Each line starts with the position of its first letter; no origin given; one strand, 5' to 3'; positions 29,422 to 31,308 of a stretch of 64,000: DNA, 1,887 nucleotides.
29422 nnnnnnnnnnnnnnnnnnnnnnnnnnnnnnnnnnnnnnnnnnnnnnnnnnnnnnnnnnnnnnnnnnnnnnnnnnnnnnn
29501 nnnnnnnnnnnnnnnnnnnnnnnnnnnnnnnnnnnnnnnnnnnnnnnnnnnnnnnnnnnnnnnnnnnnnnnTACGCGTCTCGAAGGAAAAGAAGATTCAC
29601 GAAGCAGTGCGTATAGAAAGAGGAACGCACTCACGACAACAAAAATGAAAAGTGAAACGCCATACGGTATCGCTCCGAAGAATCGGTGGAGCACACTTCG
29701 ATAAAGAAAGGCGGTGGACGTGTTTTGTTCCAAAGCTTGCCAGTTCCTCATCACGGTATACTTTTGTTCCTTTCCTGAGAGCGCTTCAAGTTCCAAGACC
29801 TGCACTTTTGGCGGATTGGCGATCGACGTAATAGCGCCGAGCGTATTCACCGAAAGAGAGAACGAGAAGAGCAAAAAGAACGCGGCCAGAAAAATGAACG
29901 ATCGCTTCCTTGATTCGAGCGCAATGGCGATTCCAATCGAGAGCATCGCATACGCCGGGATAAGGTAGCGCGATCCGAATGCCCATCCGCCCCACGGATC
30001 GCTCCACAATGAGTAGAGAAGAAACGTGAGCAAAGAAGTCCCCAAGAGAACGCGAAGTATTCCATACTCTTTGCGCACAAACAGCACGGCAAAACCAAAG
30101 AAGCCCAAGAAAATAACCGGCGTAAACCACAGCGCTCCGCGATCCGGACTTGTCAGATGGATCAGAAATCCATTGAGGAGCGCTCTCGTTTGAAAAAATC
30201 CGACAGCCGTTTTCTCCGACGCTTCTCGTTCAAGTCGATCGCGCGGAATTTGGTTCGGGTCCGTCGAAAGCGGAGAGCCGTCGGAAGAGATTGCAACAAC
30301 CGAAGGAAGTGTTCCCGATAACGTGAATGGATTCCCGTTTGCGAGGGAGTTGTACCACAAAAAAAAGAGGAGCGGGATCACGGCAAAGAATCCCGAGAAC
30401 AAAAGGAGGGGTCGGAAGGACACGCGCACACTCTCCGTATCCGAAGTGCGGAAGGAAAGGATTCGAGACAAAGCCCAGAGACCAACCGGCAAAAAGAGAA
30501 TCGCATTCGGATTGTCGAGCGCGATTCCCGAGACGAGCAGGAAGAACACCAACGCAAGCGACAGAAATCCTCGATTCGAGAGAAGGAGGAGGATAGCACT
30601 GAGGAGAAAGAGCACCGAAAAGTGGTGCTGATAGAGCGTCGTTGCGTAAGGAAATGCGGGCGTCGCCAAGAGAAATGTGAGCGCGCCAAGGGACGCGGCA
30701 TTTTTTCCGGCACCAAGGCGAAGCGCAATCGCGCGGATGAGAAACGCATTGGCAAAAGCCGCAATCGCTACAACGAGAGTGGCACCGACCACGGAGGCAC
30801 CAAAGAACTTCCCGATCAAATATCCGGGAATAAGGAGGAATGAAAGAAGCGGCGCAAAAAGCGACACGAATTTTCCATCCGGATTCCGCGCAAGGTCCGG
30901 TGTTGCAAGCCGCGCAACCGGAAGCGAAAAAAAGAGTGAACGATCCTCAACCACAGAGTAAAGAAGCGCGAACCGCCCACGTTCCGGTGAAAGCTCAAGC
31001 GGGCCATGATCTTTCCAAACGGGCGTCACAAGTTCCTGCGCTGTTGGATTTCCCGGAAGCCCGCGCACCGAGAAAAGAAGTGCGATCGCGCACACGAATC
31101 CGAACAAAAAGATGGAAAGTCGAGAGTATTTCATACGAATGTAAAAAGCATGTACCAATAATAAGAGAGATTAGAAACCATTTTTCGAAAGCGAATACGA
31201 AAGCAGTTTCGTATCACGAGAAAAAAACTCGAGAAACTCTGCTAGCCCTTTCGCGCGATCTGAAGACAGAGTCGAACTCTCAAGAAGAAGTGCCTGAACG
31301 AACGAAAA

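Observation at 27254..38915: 11.6-kb co-directional surface-glycan operon: giant synthase, GT2, CE4 deacetylase, kinase-fold phosphotransferase, two GT-C-like membrane proteins, DUF1361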

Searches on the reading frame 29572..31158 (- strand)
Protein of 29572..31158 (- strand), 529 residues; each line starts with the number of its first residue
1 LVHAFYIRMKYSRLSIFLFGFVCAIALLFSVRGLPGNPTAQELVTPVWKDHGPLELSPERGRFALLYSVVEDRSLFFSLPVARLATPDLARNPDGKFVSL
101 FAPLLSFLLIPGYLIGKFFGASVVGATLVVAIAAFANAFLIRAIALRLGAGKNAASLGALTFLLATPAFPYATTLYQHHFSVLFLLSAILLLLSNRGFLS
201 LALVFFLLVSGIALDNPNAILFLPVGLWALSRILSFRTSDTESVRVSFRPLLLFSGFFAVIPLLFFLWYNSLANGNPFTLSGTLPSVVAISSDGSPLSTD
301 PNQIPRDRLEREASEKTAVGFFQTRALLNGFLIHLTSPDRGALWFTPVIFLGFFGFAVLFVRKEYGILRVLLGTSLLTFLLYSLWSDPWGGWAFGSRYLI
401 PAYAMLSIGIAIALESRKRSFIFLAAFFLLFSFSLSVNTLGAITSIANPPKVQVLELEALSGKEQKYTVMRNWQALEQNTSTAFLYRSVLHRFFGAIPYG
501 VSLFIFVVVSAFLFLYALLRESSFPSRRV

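Call 5: search_protein_families(library=pfam, proteins=[window:29572-31158:-], max_evalue=0.01)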
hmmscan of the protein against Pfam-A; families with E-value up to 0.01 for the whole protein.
window:29572-31158:- (529 aa): 0 families

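Call 6: search_protein_families(library=ncbifam, proteins=[window:29572-31158:-], max_evalue=0.01)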
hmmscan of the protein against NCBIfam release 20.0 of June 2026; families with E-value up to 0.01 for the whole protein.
window:29572-31158:- (529 aa): 1 family
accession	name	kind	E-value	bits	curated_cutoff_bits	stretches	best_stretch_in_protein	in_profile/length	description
NF047440.1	LA3751_2_3_fam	subfamily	1.3e-09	37.4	200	2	338-442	279-386/460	LA_3751/LA_3752 family putative glycosyltransferase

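Call 16: search_solved_structures(query=window:29572-31158:-, max_evalue=10)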
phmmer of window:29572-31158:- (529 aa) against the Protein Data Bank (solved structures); distinct sequences matched with E-value up to 10: 0.

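Call 20: find_homologous_proteins(query=window:29572-31158:-, max_evalue=0.001)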
Query window:29572-31158:- (529 aa): 970 proteins with E <= 0.001 among 8000 candidates; the best 120 are listed.
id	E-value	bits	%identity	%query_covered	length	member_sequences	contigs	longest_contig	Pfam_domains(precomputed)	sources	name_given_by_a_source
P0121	0.0e+0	1111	100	98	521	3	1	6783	-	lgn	-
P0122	4.3e-190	651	58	100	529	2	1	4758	-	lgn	-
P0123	3.9e-188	645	61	95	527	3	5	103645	-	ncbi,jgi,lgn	jgi:hypothetical protein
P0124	3.0e-185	635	59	100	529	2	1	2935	-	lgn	-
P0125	1.1e-183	630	61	95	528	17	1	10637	-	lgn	-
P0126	2.5e-183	629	58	98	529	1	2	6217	-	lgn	-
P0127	3.8e-182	625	62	92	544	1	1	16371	-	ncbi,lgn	-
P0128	1.0e-175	604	57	98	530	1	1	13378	-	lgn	-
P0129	3.8e-168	579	57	95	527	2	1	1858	-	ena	-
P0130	2.6e-158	546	52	97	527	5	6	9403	-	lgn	-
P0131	4.1e-158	546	54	97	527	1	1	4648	-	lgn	-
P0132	2.0e-157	543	53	93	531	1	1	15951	-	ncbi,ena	-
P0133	2.1e-157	543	54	94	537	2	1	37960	-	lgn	-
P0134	1.5e-156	540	52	98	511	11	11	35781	-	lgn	-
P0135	2.3e-156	540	51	97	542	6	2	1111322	-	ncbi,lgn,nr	ncbi:MAG: hypothetical protein IPJ67_04070 [Candidatus Moraniibacteriota bacterium]|nr:MAG: hypothet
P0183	2.6e-140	487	50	92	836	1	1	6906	PF13641.13,PF00535.33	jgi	jgi:glycosyltransferase involved in cell wall biosynthesis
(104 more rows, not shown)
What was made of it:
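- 29569..31134 (-): GT-C-fold membrane glycosyltransferase 1 ('ORF5', 521 aa). No Pfam family. 970 homologs (call 20).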

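Call 30: find_encoding_contigs(protein=P0121, flank=7000, max_places=3)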
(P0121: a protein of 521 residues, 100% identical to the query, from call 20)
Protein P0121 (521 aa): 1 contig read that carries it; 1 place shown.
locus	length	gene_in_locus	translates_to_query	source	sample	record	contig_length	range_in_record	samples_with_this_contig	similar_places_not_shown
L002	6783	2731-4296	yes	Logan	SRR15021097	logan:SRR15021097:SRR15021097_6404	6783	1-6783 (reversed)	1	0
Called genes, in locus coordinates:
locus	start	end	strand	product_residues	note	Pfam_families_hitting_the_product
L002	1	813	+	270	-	?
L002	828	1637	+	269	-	PF01522:Polysacc_deac_1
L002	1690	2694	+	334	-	-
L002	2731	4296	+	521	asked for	-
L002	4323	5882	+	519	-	-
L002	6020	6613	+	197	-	PF07099:DUF1361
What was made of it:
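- Checked: ORF5 probably starts at ATG 31134, giving 521 aa, as called in an independent assembly (calls 20, 30).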

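Call 32: predict_structure(alignment_id=A1)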
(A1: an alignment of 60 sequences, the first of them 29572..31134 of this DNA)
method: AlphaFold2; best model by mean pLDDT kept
length: 521 residues; sequences in the alignment: 60
mean_pLDDT: 92.1   pTM: 0.93
mean pLDDT of the five models: 92.1, 90.9, 90.6, 90.4, 89.5
residues with pLDDT >= 90: 419; 70-90: 65; 50-70: 30; < 50: 7
segments of 3 or more residues with pLDDT < 50: 519-521
pLDDT, mean of each block of 10 residues (from residue 1): 89 97 95 94 88 97 98 96 97 97 98 97 98 98 98 98 95 98 95 98 95 96 93 90 95 97 98 92 92 63 55 63 91 94 98 97 98 78 73 98 98 98 98 93 85 87 95 96 97 98 98 72 37
secondary structure, 60 per line:
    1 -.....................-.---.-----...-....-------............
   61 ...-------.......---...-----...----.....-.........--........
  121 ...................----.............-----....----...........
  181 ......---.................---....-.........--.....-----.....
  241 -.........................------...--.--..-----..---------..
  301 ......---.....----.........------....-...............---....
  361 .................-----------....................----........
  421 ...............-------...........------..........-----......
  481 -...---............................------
elements in order: H2-22 H38-41 H49-63 H71-77 E81-83 E89-91 H96-100 H102-110 H114-139 H144-156 H162-165 H170-186 H190-206 H210-213 H215-223 E226-230 E236-240 H242-266 H299-306 H310-314 H319-327 H334-337 H339-353 H357-377 H389-408 H413-435 H443-453 H460-469 H476-480 H488-515
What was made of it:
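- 29569..31134 (-): AF2 model with pLDDT 92.1 (call 32).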

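Call 36: fold_search(model_id=the predicted structure, library=pdb)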
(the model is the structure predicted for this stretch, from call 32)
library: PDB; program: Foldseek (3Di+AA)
matches with E <= 10: 270; with E <= 0.001: 3
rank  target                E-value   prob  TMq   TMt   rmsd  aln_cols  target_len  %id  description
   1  9s6t_A                2.3e-04  1.00  0.45  0.48   8.5       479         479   12  Ternary cryo-EM structure of chicken ALG12 with Dol25-PP-GlcNAc2Man7, Dol25-P-Man, and Fab (released 2026-03-18)
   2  9i5k_A                3.6e-04  1.00  0.42  0.44  10.3       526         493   13  Structure of the Chaetomium thermophilum Pmt4 homodimer (C2 symmetry) (released 2025-12-24)
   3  5ezm                  6.4e-04  1.00  0.41  0.40  11.6       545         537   13  Crystal Structure of ArnT from Cupriavidus metallidurans in the apo state (released 2016-02-17)
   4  5f15                  2.3e-03  1.00  0.45  0.44  11.1       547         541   14  Crystal Structure of ArnT from Cupriavidus metallidurans bound to Undecaprenyl phosphate (released 2016-02-17)
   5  9i5l_A                1.0e-02  1.00  0.32  0.24   5.8       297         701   16  Structure of the Chaetomium thermophilum Pmt4 homodimer (C1 symmetry) (released 2025-12-24)
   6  7oci_F                1.2e-02  1.00  0.45  0.38  12.6       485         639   12  Cryo-EM structure of yeast Ost6p containing oligosaccharyltransferase complex (released 2022-02-16)
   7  9s6u_A                1.2e-02  1.00  0.45  0.44   7.9       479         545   13  Ternary cryo-EM structure of human ALG9 with Dol25-PP-GlcNAc2Man8, Dol25-P-Man and Fab (released 2026-03-18)
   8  9dlh                  1.4e-02  1.00  0.45  0.40   7.8       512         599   14  donor substrate analog-bound AftB (released 2025-06-25)
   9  9s6s_A                2.1e-02  1.00  0.46  0.44   8.5       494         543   12  Ternary cryo-EM structure of human ALG9 with Dol25-PP-GlcNAc2Man6, Dol25-P-Man and Fab (released 2026-03-18)
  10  9s6r_A                4.8e-02  0.97  0.34  0.43  10.9       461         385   11  Ternary cryo-EM structure of yeast ALG3 with Dol25-PP-GlcNAc2Man5, Dol25-P-Man, and Fab (released 2026-03-18)
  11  7bvc_B                5.8e-02  0.97  0.42  0.23  15.9       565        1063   14  Cryo-EM structure of Mycobacterium smegmatis arabinosyltransferase EmbA-EmbB-AcpM2 in complex with ethambutol (released 2020-04-29)
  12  6afy_A                6.6e-02  0.16  0.16  0.13  22.0       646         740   12  Proton pyrophosphatase-E225S mutant (released 2019-04-10)
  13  6p25_A                7.8e-02  1.00  0.32  0.24   5.2       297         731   13  Structure of S. cerevisiae protein O-mannosyltransferase Pmt1-Pmt2 complex bound to the sugar donor and a peptide acce (released 2019-07-10)
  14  9ub7_B                8.6e-02  0.85  0.29  0.36  13.2       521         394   10  Structure of glycosylphosphatidylinositol transamidase,state 1 (released 2026-04-08)
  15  6wbx                  9.3e-02  0.96  0.35  0.17   9.4       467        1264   12  Single-Particle Cryo-EM Structure of Arabinofuranosyltransferase AftD from Mycobacteria, Mutant R1389S Class 1 (released 2020-05-13)
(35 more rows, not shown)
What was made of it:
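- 29569..31134 (-): The top Foldseek PDB hits at probability 1.00 are ALG12, Pmt4, ArnT, STT3, ALG9 and AftB (TM 0.32-0.48); EmbB, AftD and ALG3 follow at 0.96-0.97 (call 36).
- Its top hits are all GT-C (ALG12, Pmt4, ArnT, STT3, ALG9 and AftB at probability 1.00; ALG3, EmbB and AftD at 0.96-0.97) (calls 32, 36).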
